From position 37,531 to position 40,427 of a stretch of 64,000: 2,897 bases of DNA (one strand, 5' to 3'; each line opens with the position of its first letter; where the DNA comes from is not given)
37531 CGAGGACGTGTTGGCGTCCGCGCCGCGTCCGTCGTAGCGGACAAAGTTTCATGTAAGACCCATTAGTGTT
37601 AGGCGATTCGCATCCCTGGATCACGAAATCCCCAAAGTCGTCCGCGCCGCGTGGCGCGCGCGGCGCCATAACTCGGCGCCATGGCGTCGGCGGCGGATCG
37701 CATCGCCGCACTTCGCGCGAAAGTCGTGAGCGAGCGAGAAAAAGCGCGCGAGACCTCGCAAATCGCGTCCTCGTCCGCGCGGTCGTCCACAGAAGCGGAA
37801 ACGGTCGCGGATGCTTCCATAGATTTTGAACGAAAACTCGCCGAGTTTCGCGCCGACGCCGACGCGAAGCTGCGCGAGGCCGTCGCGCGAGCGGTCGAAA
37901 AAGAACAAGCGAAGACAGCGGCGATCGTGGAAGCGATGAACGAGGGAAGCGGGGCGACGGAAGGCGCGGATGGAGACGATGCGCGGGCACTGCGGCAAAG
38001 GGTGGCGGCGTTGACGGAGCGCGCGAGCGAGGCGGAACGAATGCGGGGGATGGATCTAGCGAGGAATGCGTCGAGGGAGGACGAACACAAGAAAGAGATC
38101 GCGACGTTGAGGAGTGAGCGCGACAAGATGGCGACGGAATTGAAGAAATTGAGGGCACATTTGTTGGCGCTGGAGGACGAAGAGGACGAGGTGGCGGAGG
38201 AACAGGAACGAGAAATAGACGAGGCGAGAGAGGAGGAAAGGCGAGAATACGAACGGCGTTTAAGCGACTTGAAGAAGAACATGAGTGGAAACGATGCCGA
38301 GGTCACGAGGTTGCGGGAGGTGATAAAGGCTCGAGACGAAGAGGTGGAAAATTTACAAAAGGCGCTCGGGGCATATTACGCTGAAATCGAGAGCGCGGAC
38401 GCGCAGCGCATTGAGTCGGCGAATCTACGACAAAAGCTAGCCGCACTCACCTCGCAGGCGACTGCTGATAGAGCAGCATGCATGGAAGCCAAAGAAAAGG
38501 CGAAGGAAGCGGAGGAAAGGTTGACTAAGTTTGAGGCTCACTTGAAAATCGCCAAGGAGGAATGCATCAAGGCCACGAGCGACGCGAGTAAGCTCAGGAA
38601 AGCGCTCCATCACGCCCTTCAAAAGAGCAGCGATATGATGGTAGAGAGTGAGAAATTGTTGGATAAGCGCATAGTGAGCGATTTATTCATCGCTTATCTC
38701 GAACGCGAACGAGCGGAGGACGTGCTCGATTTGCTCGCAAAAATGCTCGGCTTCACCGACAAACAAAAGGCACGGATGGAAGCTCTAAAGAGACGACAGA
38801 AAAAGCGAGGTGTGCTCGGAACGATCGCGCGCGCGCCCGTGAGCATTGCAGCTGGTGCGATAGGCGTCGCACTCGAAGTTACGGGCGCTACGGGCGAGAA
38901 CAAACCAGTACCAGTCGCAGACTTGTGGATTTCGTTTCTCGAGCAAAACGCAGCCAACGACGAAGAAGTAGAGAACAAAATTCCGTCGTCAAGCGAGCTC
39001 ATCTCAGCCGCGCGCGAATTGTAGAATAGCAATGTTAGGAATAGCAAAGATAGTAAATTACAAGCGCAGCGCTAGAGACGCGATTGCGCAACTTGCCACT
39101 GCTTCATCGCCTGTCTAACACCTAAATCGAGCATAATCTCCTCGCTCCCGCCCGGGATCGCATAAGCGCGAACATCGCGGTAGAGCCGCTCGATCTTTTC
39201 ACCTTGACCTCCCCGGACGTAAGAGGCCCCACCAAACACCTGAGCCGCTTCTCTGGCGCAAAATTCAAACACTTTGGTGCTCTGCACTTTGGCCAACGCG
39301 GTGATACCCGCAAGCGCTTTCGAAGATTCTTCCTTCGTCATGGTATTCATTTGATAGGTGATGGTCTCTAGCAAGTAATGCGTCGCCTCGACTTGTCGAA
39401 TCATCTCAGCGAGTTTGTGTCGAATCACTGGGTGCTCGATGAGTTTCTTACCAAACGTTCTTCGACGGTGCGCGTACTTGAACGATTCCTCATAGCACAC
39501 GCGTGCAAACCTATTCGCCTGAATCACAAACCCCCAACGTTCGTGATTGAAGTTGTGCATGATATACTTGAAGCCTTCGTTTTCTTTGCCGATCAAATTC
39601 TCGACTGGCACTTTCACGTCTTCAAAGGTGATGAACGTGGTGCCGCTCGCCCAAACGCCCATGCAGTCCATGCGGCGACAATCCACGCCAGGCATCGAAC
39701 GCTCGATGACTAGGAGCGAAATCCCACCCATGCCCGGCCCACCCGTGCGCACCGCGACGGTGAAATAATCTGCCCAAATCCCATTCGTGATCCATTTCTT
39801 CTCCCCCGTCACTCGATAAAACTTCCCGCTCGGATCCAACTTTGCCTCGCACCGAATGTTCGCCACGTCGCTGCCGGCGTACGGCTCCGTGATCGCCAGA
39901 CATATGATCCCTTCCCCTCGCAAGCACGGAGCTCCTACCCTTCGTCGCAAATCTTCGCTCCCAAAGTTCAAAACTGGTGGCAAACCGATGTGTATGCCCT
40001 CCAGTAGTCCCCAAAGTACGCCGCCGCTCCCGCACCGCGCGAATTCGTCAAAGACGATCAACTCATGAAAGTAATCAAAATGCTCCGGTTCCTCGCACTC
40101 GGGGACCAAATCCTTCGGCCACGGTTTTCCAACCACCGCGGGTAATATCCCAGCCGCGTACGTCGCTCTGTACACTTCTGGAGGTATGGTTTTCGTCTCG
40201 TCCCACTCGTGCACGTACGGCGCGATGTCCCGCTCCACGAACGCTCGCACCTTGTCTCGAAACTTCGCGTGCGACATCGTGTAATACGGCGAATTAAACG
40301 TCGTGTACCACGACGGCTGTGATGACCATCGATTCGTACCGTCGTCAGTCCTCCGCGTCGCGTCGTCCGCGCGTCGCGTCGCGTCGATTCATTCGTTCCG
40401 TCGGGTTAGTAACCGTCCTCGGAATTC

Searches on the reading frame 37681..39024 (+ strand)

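Call 63: search_protein_families(library=pfam, proteins=[window:37681-39024:+], max_evalue=0.0001)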
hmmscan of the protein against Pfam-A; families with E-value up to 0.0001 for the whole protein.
window:37681-39024:+ (447 aa): 1 family
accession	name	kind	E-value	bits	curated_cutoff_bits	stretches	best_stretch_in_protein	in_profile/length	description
PF10375.14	GRAB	-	1.4e-05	25.1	26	1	323-364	2-47/49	GRAB domain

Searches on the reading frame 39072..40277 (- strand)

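Call 63: search_protein_families(library=pfam, proteins=[window:39072-40277:-], max_evalue=0.0001)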
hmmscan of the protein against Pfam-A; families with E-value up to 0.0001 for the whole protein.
window:39072-40277:- (401 aa): 4 families
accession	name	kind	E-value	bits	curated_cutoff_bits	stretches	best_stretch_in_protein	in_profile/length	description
PF00441.29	Acyl-CoA_dh_1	-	1.8e-40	138.9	22.4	1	233-389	1-148/150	Acyl-CoA dehydrogenase, C-terminal domain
PF02770.24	Acyl-CoA_dh_M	-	2.7e-20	72.8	33.3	1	126-221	1-97/97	Acyl-CoA dehydrogenase, middle domain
PF02771.21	Acyl-CoA_dh_N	-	3.8e-14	53.5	22.9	1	3-122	4-113/113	Acyl-CoA dehydrogenase, N-terminal domain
PF08028.16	Acyl-CoA_dh_2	-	2.3e-10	41.3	22.7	1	258-373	11-127/134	Acyl-CoA dehydrogenase, C-terminal domain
